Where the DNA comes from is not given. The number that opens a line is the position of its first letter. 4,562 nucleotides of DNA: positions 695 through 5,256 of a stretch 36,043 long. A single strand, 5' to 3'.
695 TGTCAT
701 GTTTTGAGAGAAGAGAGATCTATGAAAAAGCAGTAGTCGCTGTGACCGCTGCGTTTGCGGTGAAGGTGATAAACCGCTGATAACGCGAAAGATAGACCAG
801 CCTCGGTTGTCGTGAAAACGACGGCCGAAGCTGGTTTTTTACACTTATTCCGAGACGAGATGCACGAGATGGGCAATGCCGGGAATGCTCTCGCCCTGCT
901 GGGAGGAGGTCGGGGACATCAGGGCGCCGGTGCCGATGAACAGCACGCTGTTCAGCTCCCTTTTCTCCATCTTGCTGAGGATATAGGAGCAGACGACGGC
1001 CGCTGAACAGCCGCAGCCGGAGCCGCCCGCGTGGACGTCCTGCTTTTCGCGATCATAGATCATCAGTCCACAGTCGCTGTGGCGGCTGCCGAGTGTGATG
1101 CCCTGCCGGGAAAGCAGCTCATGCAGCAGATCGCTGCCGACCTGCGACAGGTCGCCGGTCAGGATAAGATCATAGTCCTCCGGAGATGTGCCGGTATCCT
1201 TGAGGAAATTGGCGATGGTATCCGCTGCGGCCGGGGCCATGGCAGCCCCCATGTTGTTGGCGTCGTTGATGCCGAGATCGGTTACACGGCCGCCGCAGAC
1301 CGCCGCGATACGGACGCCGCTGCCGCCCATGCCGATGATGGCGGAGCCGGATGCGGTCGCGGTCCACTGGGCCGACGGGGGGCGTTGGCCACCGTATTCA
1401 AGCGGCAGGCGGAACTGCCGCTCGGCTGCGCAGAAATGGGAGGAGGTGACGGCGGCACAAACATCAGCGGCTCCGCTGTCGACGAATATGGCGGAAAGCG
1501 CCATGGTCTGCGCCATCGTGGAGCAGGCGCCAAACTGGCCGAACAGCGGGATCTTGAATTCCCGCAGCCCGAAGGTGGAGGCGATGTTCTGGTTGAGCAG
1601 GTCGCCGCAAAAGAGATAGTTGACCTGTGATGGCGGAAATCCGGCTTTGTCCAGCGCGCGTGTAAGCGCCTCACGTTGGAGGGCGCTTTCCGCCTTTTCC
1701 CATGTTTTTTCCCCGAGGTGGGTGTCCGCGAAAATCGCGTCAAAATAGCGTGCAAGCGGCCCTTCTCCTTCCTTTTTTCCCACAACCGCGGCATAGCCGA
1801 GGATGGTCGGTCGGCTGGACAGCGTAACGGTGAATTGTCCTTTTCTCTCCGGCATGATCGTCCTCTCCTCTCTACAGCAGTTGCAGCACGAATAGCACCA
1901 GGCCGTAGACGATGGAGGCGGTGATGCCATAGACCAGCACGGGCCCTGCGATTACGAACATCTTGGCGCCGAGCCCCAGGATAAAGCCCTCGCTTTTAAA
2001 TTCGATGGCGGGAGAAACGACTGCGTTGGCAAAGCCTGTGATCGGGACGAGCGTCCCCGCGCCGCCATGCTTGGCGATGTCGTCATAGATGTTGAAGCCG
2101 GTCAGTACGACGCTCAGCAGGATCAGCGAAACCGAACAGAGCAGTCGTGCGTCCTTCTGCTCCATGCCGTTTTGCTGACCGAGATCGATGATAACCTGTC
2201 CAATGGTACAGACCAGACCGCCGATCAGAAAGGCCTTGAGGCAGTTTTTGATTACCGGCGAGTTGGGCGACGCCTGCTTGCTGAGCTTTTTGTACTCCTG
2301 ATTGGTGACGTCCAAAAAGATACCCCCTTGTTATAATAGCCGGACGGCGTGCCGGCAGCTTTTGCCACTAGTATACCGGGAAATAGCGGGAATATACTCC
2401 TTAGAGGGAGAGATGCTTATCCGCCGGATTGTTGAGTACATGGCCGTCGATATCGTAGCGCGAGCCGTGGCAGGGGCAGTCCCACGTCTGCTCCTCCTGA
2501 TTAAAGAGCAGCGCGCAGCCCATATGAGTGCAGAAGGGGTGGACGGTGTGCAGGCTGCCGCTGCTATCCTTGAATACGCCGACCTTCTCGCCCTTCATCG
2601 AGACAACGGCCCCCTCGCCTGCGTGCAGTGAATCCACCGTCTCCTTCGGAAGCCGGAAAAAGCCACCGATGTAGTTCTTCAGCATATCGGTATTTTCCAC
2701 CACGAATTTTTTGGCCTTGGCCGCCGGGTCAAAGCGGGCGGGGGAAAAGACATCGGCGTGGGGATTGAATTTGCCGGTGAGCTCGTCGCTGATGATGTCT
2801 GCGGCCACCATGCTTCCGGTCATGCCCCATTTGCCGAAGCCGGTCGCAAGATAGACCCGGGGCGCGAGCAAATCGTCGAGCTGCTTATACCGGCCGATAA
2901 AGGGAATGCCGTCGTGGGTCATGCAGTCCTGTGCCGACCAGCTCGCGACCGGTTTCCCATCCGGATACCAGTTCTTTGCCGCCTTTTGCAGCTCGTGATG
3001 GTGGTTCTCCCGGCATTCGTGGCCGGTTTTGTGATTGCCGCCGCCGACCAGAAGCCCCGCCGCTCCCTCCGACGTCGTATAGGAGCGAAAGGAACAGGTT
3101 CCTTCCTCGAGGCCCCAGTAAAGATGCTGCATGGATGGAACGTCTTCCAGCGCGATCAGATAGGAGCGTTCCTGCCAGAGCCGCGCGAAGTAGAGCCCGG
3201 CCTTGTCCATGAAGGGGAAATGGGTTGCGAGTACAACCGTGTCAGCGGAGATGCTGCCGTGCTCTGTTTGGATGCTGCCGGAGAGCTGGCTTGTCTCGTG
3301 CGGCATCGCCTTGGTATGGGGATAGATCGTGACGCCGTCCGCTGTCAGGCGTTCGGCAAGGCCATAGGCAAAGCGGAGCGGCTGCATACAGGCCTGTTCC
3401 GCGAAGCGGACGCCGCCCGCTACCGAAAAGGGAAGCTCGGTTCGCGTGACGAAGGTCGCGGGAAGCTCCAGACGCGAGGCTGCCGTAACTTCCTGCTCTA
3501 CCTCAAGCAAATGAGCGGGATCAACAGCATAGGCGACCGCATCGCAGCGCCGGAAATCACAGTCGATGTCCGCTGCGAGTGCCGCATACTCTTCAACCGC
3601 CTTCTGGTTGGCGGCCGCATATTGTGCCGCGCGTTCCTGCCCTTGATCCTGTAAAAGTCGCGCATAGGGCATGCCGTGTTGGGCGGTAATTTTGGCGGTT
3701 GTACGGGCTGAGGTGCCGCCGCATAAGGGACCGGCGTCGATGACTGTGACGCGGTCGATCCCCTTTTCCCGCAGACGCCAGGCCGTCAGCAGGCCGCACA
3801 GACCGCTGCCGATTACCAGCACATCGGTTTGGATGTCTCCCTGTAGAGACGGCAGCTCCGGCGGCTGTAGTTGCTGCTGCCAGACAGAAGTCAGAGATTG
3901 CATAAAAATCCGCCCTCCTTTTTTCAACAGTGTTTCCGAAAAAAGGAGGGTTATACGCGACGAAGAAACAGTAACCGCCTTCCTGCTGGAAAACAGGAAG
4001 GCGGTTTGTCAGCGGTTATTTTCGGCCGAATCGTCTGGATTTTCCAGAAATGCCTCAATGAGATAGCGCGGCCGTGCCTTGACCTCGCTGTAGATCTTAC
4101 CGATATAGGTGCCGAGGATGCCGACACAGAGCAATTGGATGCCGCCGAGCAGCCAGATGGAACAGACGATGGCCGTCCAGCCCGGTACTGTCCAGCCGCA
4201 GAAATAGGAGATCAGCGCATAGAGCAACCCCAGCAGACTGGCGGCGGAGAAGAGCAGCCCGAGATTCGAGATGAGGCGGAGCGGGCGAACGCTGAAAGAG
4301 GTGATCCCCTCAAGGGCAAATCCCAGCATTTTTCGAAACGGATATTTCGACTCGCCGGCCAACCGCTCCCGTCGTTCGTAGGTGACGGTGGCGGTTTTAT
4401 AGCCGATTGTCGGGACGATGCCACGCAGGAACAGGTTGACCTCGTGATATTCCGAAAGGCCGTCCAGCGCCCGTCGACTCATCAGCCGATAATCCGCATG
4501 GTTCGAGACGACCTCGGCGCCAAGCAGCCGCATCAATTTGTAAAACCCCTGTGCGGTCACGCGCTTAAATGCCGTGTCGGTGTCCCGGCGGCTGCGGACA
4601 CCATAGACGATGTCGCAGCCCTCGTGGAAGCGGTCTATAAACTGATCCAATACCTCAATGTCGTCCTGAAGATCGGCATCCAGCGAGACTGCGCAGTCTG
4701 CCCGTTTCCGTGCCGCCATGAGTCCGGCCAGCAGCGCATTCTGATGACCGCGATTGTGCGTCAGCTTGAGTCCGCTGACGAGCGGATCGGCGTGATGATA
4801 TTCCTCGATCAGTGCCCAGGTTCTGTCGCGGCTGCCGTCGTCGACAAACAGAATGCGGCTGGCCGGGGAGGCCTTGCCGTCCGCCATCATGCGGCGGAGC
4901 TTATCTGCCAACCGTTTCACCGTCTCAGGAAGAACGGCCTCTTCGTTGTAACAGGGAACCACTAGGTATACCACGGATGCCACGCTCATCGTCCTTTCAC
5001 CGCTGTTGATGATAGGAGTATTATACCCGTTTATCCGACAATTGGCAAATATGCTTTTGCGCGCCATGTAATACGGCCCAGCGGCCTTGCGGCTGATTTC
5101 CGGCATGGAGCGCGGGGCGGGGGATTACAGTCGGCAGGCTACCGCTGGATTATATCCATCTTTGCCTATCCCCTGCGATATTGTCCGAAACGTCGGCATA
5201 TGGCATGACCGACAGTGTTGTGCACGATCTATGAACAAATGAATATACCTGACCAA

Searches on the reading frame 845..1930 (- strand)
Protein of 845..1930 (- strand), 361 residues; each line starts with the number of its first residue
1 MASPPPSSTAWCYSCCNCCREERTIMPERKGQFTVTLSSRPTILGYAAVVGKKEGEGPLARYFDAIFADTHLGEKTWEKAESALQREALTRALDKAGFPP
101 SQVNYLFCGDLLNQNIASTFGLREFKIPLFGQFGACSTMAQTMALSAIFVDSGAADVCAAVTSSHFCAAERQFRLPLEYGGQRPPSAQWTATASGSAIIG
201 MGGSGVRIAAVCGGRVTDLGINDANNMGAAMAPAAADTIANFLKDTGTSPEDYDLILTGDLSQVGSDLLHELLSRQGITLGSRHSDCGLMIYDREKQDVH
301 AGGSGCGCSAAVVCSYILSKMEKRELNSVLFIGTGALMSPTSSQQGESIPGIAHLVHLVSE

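Call 46: search_protein_families(library=pfam, proteins=[window:845-1930:-], max_evalue=0.01)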
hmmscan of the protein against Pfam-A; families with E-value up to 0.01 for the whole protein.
window:845-1930:- (361 aa): 1 family
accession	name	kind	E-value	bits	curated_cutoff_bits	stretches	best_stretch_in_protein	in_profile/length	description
PF07451.17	SpoVAD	-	4.6e-144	479.6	22.1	1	31-358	1-328/329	Stage V sporulation protein AD (SpoVAD)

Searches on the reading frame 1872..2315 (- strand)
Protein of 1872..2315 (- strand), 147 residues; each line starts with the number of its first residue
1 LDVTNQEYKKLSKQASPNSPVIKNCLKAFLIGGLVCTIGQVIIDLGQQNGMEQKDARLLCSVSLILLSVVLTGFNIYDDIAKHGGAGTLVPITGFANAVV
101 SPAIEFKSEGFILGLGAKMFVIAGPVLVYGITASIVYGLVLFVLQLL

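Call 76: search_protein_families(library=pfam, proteins=[window:1872-2315:-], max_evalue=0.0001)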
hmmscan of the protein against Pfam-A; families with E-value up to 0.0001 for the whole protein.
window:1872-2315:- (147 aa): 1 family
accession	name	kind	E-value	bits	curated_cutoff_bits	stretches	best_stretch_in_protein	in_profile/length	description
PF03862.18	SpoVAC_SpoVAEB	-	5.3e-44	149.7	25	1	24-140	1-117/117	SpoVAC/SpoVAEB sporulation membrane protein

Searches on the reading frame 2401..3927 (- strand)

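Call 46: search_protein_families(library=pfam, proteins=[window:2401-3927:-], max_evalue=0.01)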
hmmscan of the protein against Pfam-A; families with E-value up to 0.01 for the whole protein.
window:2401-3927:- (508 aa): 6 families
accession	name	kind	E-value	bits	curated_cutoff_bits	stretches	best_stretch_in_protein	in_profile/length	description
PF01266.30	DAO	-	1.9e-46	159.7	27.9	1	35-381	1-352/353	FAD dependent oxidoreductase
PF00355.32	Rieske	-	7.9e-14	51.8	20.3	1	432-504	9-82/88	Rieske [2Fe-2S] domain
PF13450.12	NAD_binding_8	-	7.7e-09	36.2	21.9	1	38-88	1-51/68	NAD(P)-binding Rossmann-like domain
PF00890.30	FAD_binding_2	-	1.8e-06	27.9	20.4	1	35-84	1-49/414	FAD binding domain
PF01494.25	FAD_binding_3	-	1e-05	25.4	22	1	33-118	1-79/349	FAD binding domain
PF07992.20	Pyr_redox_2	-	8.7e-05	22.5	26.1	1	34-70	143-178/291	Pyridine nucleotide-disulphide oxidoreductase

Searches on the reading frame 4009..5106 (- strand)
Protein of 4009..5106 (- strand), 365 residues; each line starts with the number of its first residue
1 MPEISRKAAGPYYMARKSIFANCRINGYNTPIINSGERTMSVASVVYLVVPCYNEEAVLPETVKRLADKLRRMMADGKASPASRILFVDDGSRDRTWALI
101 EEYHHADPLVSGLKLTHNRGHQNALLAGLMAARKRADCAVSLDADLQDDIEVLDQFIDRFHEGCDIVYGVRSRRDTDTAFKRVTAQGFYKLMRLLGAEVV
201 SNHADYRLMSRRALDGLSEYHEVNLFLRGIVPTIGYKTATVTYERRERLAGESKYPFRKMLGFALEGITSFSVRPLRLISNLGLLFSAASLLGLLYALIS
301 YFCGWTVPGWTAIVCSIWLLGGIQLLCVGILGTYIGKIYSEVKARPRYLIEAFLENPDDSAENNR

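Call 46: search_protein_families(library=pfam, proteins=[window:4009-5106:-], max_evalue=0.01)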
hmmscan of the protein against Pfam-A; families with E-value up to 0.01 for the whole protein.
window:4009-5106:- (365 aa): 2 families
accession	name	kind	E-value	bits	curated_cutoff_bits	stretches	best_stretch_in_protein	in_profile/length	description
PF00535.33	Glycos_transf_2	-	4.7e-28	98.7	23.3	1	48-215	2-165/168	Glycosyl transferase family 2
PF13704.12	Glyco_tranf_2_4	-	0.008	17.1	27.5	0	78-145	15-81/98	Glycosyl transferase family 2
